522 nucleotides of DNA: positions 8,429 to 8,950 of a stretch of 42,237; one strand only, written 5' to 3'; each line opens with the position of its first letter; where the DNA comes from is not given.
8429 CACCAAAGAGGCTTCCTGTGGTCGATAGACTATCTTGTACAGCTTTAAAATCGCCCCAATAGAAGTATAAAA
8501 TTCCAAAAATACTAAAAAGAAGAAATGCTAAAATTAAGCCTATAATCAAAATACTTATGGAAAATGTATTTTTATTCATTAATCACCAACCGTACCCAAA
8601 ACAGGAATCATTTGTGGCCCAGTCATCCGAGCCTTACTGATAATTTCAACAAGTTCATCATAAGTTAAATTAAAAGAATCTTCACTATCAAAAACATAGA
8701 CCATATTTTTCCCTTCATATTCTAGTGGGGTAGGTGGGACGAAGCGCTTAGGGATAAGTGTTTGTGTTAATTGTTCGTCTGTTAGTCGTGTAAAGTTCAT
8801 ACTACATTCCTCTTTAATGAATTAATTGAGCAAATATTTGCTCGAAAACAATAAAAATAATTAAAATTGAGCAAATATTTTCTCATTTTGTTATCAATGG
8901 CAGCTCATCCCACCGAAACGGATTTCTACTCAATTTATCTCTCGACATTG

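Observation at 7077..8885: Counter-oriented AT-rich three-gene cassette (73-aa protein, 2TM protein, SEC-C-motif protein): candidate uncharacterised exclusion/defence or lysogenic-conversion module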

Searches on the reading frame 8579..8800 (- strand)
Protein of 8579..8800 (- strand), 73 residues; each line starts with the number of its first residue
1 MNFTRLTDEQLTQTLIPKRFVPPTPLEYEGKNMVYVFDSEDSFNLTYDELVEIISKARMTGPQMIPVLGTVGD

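Call 3: search_protein_families(library=pfam, proteins=[window:8579-8800:-], max_evalue=1)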
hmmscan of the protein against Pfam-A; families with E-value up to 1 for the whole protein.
window:8579-8800:- (73 aa): 0 families

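Call 4: search_protein_families(library=padloc, proteins=[window:8579-8800:-], max_evalue=1)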
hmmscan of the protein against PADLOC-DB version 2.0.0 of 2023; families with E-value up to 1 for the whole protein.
window:8579-8800:- (73 aa): 0 families

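Call 5: search_protein_families(library=phrogs, proteins=[window:8579-8800:-], max_evalue=1)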
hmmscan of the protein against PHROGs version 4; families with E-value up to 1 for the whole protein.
window:8579-8800:- (73 aa): 2 families
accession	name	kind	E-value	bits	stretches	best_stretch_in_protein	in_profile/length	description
phrog_22336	-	unknown function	5e-36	123.9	1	4-72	13-81/81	-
phrog_26111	-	moron, auxiliary metabolic gene and host takeover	0.24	11.2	1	29-69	225-264/327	membrane protein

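Call 6: search_protein_families(library=ncbifam, proteins=[window:8579-8800:-], max_evalue=1)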
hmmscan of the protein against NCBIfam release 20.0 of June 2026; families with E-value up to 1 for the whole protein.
window:8579-8800:- (73 aa): 1 family
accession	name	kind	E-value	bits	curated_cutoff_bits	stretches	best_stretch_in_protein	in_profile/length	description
NF010590.0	PRK13984.1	equivalog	0.084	11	946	1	31-60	506-535/611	putative oxidoreductase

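Call 11: search_dna_similar(query=window:8579-8800:-, collection=phages, mode=protein, max_rows=30, max_evalue=0.01)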
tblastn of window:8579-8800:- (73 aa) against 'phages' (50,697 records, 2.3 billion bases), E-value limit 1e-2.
No match.

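Call 14: find_homologous_proteins(query=window:8579-8800:-)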
Query window:8579-8800:- (73 aa): 297 proteins with E <= 0.001 among 299 candidates; the best 120 are listed.
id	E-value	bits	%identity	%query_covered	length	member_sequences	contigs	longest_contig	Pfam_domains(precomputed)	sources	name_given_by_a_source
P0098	2.2e-39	150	96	100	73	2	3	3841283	-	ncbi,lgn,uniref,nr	ncbi:hypothetical protein [Acinetobacter baumannii]|uniref:hypothetical protein n=1 Tax=Acinetobacte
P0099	6.0e-39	148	95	100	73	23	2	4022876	-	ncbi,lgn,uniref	ncbi:hypothetical protein [Acinetobacter pittii]|uniref:hypothetical protein n=1 Tax=Acinetobacter p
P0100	1.7e-38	147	93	100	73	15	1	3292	-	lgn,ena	-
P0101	3.6e-38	146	93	100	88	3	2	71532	-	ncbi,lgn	-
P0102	3.8e-38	146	94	99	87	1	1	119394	-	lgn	-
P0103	5.9e-38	145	95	100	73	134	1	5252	-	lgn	-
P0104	1.2e-37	144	93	100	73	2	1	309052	-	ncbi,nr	ncbi:hypothetical protein A1Z55_RS10155 [Acinetobacter baumannii]|nr:hypothetical protein [Acinetoba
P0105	1.7e-37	144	90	100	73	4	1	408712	-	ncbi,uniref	ncbi:hypothetical protein [Acinetobacter pittii]|uniref:hypothetical protein n=1 Tax=Acinetobacter p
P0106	2.8e-37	143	93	100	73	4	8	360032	-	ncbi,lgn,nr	ncbi:hypothetical protein ACV3HB_003437 [Acinetobacter baumannii]|nr:hypothetical protein [Acinetoba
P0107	3.0e-37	143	90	100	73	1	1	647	-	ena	-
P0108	2.9e-36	140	90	100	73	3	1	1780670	-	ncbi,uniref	ncbi:hypothetical protein VXO68_02370 [Acinetobacter oleivorans]|uniref:hypothetical protein n=1 Tax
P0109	5.7e-36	139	90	100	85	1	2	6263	-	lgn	-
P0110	7.3e-36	139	90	97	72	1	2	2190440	-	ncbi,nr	ncbi:hypothetical protein NRA32_18115 [Acinetobacter baumannii]|nr:hypothetical protein [Acinetobact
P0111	1.3e-35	138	89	99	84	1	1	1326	-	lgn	-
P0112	1.7e-35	137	89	100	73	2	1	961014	-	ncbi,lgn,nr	ncbi:TPA: hypothetical protein JIR19_04270 [Acinetobacter baumannii]|nr:hypothetical protein [Acinet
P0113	2.3e-35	137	86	100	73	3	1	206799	-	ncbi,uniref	ncbi:hypothetical protein [Acinetobacter baumannii]|uniref:hypothetical protein n=1 Tax=Acinetobacte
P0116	1.1e-34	135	84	100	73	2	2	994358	-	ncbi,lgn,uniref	ncbi:TPA: hypothetical protein ACGIKE_000255 [Acinetobacter baumannii]|uniref:hypothetical protein n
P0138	2.5e-31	124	81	99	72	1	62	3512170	-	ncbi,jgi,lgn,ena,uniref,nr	ncbi:hypothetical protein [Acinetobacter junii]|jgi:hypothetical protein|uniref:hypothetical protein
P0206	3.3e-28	114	86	88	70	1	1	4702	-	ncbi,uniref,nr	ncbi:hypothetical protein [Acinetobacter baumannii]|uniref:hypothetical protein n=1 Tax=Acinetobacte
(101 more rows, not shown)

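Call 17: find_encoding_contigs(protein=P0138, flank=6000, max_places=6)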
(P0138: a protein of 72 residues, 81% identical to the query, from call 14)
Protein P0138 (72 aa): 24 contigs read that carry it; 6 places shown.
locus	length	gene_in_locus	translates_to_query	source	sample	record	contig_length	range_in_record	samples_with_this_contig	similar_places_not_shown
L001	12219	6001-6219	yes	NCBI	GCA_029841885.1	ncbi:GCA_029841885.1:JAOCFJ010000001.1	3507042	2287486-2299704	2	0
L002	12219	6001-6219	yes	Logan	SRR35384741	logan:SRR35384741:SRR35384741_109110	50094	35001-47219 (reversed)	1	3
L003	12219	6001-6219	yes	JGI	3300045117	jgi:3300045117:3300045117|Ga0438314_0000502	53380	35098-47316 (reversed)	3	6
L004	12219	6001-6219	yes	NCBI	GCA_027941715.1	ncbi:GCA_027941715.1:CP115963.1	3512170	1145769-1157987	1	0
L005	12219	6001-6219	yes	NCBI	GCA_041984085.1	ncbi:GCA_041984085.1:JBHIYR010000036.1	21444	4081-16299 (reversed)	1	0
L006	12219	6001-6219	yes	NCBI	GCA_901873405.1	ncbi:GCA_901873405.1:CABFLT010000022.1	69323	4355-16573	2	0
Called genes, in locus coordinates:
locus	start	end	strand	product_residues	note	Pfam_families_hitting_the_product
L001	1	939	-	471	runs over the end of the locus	PF03951:Gln-synt_N, PF00120:Gln-synt_C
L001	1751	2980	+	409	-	PF13356:Arm-DNA-bind_3, PF22022:Phage_int_M, PF00589:Phage_integrase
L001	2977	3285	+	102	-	-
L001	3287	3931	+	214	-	PF02586:SRAP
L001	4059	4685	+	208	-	PF00717:Peptidase_S24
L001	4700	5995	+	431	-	PF00817:IMS, PF11799:IMS_C, PF13438:DUF4113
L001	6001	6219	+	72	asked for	-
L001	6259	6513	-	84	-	-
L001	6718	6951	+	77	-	-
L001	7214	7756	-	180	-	PF05838:Glyco_hydro_108, PF09374:PG_binding_3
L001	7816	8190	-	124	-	-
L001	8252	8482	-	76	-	-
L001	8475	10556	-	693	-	-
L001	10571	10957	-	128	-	-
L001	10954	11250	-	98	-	-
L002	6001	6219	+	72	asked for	-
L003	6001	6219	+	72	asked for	-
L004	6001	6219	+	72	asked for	-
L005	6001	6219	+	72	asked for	-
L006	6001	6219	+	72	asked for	-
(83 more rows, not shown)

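Call 20: find_related_loci(query=window:8579-8800:-, collection=genome_contigs, flank=7000)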
Query window:8579-8800:- (73 aa) in genome_contigs; peptide patterns used: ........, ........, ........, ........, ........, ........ (x = any residue, [..] = any of these).
173 stretches matched a pattern; 35 encode a relative of the query (tblastn E <= 1e-3); 35 distinct loci.
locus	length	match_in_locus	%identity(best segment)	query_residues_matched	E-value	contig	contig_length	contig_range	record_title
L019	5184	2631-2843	82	1-71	1e-36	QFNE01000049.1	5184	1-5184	MAG: Paracoccus denitrificans isolate S2_018_000_R3_111 S2_018_000_R3_scaffold_7701, whole genome shotgun sequence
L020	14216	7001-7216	82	1-72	1e-36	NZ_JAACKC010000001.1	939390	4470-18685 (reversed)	Acinetobacter kanungonis strain PS-1 scaffold1_size939390, whole genome shotgun sequence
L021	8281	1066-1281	81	1-72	6e-37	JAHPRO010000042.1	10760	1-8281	Acinetobacter sp. WU_MDCI_Axc73 NODE_42_length_10760_cov_45.612562, whole genome shotgun sequence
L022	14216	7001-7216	81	1-72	1e-36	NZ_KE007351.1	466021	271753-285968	Acinetobacter genomosp. 15BJ strain CIP 110321 acPFF-supercont1.8, whole genome shotgun sequence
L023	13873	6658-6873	81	1-72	3e-36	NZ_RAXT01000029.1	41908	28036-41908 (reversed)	Acinetobacter rongchengensis strain WCHAc060115 29, whole genome shotgun sequence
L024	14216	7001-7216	81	1-72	3e-36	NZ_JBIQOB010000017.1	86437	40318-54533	Acinetobacter sp. BSP-28 contig17, whole genome shotgun sequence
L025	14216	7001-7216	81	1-72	3e-36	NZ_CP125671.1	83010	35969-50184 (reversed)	Acinetobacter corruptisaponis strain KCTC 92772 plasmid unnamed2, complete sequence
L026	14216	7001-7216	81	1-72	3e-36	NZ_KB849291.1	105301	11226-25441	Acinetobacter guillouiae CIP 63.46 acLsj-supercont1.5, whole genome shotgun sequence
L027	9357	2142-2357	81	1-72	3e-36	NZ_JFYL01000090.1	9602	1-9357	Acinetobacter sp. Ver3 contig00090, whole genome shotgun sequence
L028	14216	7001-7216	81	1-72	3e-36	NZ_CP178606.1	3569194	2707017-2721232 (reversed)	Acinetobacter sp. A7.4 chromosome, complete genome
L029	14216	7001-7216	81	1-72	3e-36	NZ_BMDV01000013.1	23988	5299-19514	Acinetobacter modestus strain CCM 8639 sequence13, whole genome shotgun sequence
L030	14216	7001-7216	81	1-72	3e-36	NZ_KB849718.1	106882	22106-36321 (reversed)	Acinetobacter ursingii DSM 16037 = CIP 107286 acLZr-supercont1.8, whole genome shotgun sequence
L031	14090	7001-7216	81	1-72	3e-36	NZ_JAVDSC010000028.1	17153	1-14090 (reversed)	Acinetobacter lwoffii strain BE44 Ga0454490_28, whole genome shotgun sequence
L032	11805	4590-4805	81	1-72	3e-36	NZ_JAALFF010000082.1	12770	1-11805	Acinetobacter lwoffii strain GC2 NODE_82_length_12770_cov_91.361069, whole genome shotgun sequence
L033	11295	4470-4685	81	1-72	3e-36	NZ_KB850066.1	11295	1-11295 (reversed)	Acinetobacter higginsii strain CIP 70.18 acLso-supercont1.18, whole genome shotgun sequence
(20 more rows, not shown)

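Call 56: search_solved_structures(query=A4, max_evalue=10)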
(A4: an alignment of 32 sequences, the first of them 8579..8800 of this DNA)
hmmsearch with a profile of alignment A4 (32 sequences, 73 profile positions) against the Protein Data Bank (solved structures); distinct sequences matched with E-value up to 10: 2.
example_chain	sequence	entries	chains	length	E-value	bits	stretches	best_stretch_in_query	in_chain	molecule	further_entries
9k6m_A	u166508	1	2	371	0.63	13.2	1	26-61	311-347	EF-hand domain-containing protein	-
6ia7_A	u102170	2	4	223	1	12.5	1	16-60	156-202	Intraflagellar transport protein 22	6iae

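Call 63: search_protein_representatives(alignment_id=A5)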
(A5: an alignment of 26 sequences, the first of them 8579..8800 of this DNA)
Query: 26 sequences, 73 profile positions. Proteins with E-value up to 0.001 (for the whole library): 41; up to 1e-10: 23; up to 1e-30: 2. The best 41 are listed.
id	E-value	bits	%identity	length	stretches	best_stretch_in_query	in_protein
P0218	3.7e-36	139.0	-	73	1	1-72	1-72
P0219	4.3e-33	129.2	-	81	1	3-73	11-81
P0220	2.6e-25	104.2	-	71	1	1-73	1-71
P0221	2.2e-24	101.3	-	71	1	24-72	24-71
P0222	1.2e-22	95.7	-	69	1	21-73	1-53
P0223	1.3e-22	95.6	-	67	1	18-68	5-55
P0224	2.2e-22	94.9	-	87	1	1-72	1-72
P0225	2.9e-21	91.3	-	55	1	1-44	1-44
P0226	4.3e-21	90.7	-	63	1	1-44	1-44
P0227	9.4e-20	86.4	-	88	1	1-69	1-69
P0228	2.8e-19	84.9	-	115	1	9-54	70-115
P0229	6.7e-19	83.7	-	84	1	16-66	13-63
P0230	3.3e-17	78.3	-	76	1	11-70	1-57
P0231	6.2e-17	77.4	-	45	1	33-69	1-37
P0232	3.4e-16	75.0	-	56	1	1-38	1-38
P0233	8.1e-16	73.8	-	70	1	1-66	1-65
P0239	1.0e-11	60.7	-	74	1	1-66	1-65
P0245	1.6e-08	50.5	-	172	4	19-59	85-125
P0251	5.9e-06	42.2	-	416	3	25-55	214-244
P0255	8.4e-05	38.5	-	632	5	8-67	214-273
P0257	4.8e-04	36.1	-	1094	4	38-65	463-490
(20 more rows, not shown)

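Call 64: search_protein_families(library=pfam, proteins=[P0245, P0251, P0255, P0257, P0228, P0220, P0233, P0239], max_evalue=0.01)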
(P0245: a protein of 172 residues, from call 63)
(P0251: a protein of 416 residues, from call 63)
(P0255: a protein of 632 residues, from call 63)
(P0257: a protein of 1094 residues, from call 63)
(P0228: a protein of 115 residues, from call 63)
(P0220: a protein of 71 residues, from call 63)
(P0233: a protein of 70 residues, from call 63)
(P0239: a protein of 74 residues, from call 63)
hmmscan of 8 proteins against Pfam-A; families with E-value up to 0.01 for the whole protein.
P0245 (172 aa): 2 families
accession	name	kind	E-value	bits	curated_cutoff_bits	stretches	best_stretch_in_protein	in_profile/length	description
PF25464.1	DUF7900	-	0.0022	18.9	27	0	16-75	14-71/97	Domain of unknown function (DUF7900)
PF12399.14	BCA_ABC_TP_C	-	0.0023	17.9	25.5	0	111-121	6-16/27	Branched-chain amino acid ATP-binding cassette transporter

P0251 (416 aa): 2 families
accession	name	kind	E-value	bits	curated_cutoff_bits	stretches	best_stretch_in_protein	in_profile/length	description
PF12399.14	BCA_ABC_TP_C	-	0.00022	21.2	25.5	0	16-26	6-16/27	Branched-chain amino acid ATP-binding cassette transporter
PF15095.12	IL33_bt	-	0.0048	17.3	27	0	213-246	38-71/158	Interleukin 33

P0255 (632 aa): 17 families
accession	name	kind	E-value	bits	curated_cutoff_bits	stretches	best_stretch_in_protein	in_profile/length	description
PF13499.12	EF-hand_7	-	9.5e-47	157.7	30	6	106-141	32-67/67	EF-hand domain pair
PF13405.12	EF-hand_6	-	6.4e-43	140.8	25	6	560-584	3-27/30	EF-hand domain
PF00036.39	EF-hand_1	-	1.7e-42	140.2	25.4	6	116-142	2-28/29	EF hand domain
PF13202.12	EF-hand_5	-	4.5e-41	136.9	25.9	6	560-583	2-25/25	EF hand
PF13833.12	EF-hand_8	-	3.4e-24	84.8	28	4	1-24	30-53/54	EF-hand domain pair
PF12763.14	EH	-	2.6e-22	79.1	22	0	115-155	41-82/101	EH domain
PF10591.15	SPARC_Ca_bdg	-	4.6e-13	49.9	22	0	321-378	26-81/113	Secreted protein acidic and rich in cysteine Ca binding region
PF08414.16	NADPH_Ox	-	2.5e-11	44.2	27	0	351-382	31-60/101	Respiratory burst NADPH oxidase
PF14788.12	EF-hand_10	-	1.8e-08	34.7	27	0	559-585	23-49/50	EF hand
PF08044.16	DUF1707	-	2.2e-05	24.8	27.6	0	570-582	20-32/53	DUF1707 SHOCT-like domain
PF17958.7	EF-hand_13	-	0.0002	21.5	22.6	0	236-261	3-28/90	EF-hand domain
PF02209.24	VHP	-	0.00023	21.5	27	0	490-503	2-15/36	Villin headpiece domain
PF25284.1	DUF7874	-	0.00044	20.8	30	0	112-141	45-74/136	Family of unknown function (DUF7874)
PF12174.13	RST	-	0.001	19.4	22.7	0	352-378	24-50/67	RCD1-SRO-TAF4 (RST) plant domain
PF05042.19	Caleosin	-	0.0012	19.2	27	0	350-382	92-124/170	Caleosin related protein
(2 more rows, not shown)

P0257 (1094 aa): 13 families
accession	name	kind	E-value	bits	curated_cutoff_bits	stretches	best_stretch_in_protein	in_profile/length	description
PF00036.39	EF-hand_1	-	1e-53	175.4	25.4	6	767-791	4-28/29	EF hand domain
PF13499.12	EF-hand_7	-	4.1e-51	171.7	30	6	610-674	5-67/67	EF-hand domain pair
PF13405.12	EF-hand_6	-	1.1e-49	161.7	25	6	766-790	3-27/30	EF-hand domain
PF13202.12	EF-hand_5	-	1.3e-26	91.2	25.9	5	307-327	4-24/25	EF hand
PF13833.12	EF-hand_8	-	3.1e-20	72.1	28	1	767-785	29-47/54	EF-hand domain pair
PF25578.1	EF-hand_STIM1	-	6.1e-09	36.3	32.2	0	767-798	25-56/80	Stromal interaction molecule 1-like, EF-hand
PF22592.2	FCaBP_EF-hand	-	2.5e-07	31.3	27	0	764-798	16-50/93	FCaBP EF-hand domain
PF13791.11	Sigma_reg_C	-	0.00018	22.2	25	0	641-682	26-68/157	Sigma factor regulator C-terminal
PF04629.19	ICA69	-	0.00043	21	22.4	0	146-157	210-221/241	Islet cell autoantigen ICA69, C-terminal domain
PF18290.7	Nudix_hydro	-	0.00094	19.6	26.5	0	19-54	22-57/80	Nudix hydrolase domain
PF16905.10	GPHH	-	0.0016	18.7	26.8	0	154-175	7-28/54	Voltage-dependent L-type calcium channel, IQ-associated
PF24659.1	DUF7648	-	0.0037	17.9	27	0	623-643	15-35/63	Domain of unknown function (DUF7648)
PF09373.15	PMBR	-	0.0096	16.4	24.9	0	466-479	1-14/33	Pseudomurein-binding repeat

P0228 (115 aa): 1 family
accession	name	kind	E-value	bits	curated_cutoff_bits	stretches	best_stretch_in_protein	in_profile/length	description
PF13438.11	DUF4113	-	5.3e-16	58.8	24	1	25-74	2-50/51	Domain of unknown function (DUF4113)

P0220 (71 aa): 0 families

P0233 (70 aa): 0 families

P0239 (74 aa): 0 families

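Call 65: predict_structure(alignment_id=A5)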
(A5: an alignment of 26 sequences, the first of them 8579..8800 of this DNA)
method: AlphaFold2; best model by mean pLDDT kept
length: 73 residues; sequences in the alignment: 26
mean_pLDDT: 51.8   pTM: 0.22
mean pLDDT of the five models: 51.8, 51.8, 48.4, 47.6, 41.8
residues with pLDDT >= 90: 0; 70-90: 1; 50-70: 38; < 50: 34
segments of 3 or more residues with pLDDT < 50: 1-3, 17-19, 31-42, 63-73
pLDDT, mean of each block of 10 residues (from residue 1): 51 52 50 47 59 63 46 37
secondary structure, 60 per line:
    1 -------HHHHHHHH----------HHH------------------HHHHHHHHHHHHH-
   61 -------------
elements in order: H8-15 H47-59
